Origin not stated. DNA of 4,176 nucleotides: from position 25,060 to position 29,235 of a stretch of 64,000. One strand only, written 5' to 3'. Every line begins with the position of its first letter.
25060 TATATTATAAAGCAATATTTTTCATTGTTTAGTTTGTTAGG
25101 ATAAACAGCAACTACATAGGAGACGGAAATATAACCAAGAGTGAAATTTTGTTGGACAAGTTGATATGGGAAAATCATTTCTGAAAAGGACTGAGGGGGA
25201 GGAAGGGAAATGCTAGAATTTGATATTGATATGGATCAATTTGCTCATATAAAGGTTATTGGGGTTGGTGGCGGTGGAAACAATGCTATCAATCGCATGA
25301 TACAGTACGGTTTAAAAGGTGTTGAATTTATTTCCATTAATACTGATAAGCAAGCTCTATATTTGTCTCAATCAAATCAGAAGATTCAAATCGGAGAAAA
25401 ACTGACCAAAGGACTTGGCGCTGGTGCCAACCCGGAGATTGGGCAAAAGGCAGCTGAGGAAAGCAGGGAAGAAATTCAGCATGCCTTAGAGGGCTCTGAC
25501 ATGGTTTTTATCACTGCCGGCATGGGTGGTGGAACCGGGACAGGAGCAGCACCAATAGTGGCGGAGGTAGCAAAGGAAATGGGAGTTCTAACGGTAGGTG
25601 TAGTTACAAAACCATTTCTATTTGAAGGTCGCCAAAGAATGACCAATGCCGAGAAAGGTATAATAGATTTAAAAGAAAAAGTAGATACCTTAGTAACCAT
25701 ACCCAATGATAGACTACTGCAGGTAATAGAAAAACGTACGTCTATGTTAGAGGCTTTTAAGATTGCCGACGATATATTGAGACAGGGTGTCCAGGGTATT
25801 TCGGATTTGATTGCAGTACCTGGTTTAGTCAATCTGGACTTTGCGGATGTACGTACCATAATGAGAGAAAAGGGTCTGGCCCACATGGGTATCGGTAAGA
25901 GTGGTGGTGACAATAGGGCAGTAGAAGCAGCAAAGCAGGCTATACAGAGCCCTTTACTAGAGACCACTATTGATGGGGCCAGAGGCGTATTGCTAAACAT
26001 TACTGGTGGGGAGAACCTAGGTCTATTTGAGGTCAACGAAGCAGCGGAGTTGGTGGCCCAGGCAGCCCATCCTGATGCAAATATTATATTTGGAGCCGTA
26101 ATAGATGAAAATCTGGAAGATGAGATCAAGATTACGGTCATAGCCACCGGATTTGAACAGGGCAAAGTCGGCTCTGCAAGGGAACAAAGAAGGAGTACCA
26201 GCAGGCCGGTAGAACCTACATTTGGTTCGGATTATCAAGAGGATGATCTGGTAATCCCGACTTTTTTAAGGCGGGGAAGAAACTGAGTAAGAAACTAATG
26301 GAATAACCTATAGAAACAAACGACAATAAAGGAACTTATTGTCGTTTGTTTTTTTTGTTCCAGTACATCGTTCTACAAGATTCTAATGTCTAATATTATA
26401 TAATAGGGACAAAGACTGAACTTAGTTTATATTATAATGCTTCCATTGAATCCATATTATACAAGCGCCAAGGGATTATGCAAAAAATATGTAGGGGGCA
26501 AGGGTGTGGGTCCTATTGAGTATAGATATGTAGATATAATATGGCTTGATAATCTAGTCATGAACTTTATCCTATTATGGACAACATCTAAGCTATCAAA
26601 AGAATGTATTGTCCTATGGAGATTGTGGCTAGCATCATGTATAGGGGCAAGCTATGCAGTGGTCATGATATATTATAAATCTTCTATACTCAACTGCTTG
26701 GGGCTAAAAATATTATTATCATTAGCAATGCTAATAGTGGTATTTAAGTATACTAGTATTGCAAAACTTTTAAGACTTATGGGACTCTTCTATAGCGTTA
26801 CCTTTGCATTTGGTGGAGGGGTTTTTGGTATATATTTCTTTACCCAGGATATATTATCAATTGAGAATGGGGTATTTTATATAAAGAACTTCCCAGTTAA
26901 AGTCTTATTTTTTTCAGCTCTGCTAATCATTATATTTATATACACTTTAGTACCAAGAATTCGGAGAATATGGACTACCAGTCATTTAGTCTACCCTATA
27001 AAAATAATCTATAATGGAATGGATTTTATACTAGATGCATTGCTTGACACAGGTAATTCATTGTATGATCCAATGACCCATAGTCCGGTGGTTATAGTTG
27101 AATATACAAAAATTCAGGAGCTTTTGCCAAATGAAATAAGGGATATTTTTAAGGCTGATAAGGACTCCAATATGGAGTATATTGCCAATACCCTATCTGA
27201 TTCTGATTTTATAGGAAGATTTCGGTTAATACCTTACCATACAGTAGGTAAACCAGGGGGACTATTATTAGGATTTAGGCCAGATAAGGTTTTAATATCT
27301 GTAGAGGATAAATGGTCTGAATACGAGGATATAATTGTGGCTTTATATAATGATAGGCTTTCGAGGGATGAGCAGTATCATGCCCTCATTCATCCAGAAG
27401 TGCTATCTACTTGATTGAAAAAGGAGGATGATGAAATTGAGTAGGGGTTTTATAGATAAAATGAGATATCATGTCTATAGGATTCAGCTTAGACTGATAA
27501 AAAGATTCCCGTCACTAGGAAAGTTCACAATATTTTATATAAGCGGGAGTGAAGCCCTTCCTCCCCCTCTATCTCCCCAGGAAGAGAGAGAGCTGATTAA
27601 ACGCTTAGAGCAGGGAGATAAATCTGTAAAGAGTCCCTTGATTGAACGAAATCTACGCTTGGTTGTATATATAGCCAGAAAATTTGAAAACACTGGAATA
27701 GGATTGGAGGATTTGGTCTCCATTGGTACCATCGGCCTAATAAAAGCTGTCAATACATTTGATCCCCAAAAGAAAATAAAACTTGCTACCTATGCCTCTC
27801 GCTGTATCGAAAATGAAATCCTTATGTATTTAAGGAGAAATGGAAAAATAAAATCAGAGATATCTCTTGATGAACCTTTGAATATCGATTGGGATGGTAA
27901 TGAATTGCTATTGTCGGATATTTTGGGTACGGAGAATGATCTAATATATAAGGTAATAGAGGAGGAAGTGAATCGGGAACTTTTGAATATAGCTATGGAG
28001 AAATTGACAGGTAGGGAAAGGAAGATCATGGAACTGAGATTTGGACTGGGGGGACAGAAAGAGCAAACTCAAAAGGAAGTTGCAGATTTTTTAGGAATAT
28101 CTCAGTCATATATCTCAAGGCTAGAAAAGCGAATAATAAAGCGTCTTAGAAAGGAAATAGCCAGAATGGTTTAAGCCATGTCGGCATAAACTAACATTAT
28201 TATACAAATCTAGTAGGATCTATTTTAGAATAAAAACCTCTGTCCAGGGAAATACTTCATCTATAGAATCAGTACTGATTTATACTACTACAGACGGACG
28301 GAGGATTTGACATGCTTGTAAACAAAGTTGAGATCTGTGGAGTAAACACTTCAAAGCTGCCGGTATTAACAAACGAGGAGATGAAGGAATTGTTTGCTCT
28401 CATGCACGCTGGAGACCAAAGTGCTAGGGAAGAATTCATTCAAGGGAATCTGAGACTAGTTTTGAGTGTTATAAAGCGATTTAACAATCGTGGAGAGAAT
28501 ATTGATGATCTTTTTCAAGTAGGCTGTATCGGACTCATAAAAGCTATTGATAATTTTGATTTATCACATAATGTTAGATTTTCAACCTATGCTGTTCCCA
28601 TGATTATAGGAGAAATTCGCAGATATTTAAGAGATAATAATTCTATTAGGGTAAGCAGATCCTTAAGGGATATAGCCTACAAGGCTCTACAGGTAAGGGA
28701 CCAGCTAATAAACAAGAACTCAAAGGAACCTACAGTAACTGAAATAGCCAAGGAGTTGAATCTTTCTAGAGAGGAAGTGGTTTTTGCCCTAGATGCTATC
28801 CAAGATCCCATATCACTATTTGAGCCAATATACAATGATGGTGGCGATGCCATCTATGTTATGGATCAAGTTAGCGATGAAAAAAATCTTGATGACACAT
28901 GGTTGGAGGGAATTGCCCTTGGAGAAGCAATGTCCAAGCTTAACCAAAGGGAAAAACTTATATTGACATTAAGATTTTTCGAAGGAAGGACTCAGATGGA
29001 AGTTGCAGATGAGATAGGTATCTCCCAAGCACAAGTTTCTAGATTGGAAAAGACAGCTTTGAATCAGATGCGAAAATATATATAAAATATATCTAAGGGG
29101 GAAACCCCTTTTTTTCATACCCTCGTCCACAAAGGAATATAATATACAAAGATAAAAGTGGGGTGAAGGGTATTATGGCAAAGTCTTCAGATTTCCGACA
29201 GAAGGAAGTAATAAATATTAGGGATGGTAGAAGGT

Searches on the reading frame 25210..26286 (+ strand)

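Call 63: search_protein_families(library=ncbifam, proteins=[window:25210-26286:+], max_evalue=1e-10)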
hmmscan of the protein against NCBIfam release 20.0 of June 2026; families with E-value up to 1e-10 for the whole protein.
window:25210-26286:+ (358 aa): 1 family
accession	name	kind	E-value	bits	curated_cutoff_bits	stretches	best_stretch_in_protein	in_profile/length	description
TIGR00065.1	ftsZ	equivalog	9.2e-137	456.1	295.2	1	11-327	17-336/353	cell division protein FtsZ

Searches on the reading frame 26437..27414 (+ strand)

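Call 63: search_protein_families(library=ncbifam, proteins=[window:26437-27414:+], max_evalue=1e-10)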
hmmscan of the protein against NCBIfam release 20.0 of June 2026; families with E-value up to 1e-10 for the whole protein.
window:26437-27414:+ (325 aa): 1 family
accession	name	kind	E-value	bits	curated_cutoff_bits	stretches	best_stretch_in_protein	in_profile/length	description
TIGR02854.1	spore_II_GA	equivalog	8.2e-71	238.7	209.55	1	31-323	4-293/293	sigma-E processing peptidase SpoIIGA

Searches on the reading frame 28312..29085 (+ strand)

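Call 63: search_protein_families(library=ncbifam, proteins=[window:28312-29085:+], max_evalue=1e-10)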
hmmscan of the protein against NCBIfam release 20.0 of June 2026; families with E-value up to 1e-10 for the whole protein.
window:28312-29085:+ (257 aa): 42 families (the best 25 are shown)
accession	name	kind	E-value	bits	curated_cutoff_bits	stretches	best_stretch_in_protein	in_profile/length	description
TIGR02850.1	spore_sigG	equivalog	1.6e-151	502.9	457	1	4-257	1-254/254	RNA polymerase sporulation sigma factor SigG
NF006071.0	PRK08215.1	equivalog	7.8e-149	494.3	372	1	1-257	1-257/258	RNA polymerase sporulation sigma factor SigG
NF004052.0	PRK05572.1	subfamily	7.7e-95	317.2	311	1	14-256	9-249/252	SigF/SigG family RNA polymerase sporulation sigma factor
TIGR02885.1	spore_sigF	equivalog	3.8e-92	308.3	321.45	1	29-257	3-231/231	RNA polymerase sporulation sigma factor SigF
TIGR02980.1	SigBFG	subfamily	8.5e-83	277.5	234.35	1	36-256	2-225/227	SigB/SigF/SigG family RNA polymerase sigma factor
NF005514.0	PRK07122.1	subfamily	4.2e-45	154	372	1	35-255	38-261/264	RNA polymerase sigma factor SigF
NF005644.0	PRK07408.1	subfamily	2.5e-42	145.3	261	1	22-256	12-252/258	RNA polymerase sigma factor SigF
TIGR02941.1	Sigma_B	equivalog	6e-42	143.9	315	1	22-255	13-251/255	RNA polymerase sigma factor SigB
NF004471.0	PRK05803.1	subfamily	8.9e-40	136.4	252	2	19-120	32-133/235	RNA polymerase sporulation sigma factor SigK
NF006158.0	PRK08301.1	equivalog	2.9e-38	131.7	339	2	8-118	30-140/241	RNA polymerase sporulation sigma factor SigE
TIGR02835.1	spore_sigmaE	equivalog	9.6e-38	129.9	348.6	2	10-118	25-133/234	RNA polymerase sporulation sigma factor SigE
TIGR02937.1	sigma70-ECF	superfamily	2.3e-37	128.2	42.9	2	37-113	1-75/165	sigma-70 family RNA polymerase sigma factor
TIGR02846.1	spore_sigmaK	equivalog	6.5e-36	124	298.65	1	18-120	29-131/227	RNA polymerase sporulation sigma factor SigK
NF006666.0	PRK09210.1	equivalog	2.3e-35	122.6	572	1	14-255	109-358/370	RNA polymerase sigma factor RpoD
TIGR02997.1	Sig70-cyanoRpoD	subfamily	1.2e-34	119.9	384.5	1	20-254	58-298/298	RNA polymerase sigma factor, RpoD/SigA family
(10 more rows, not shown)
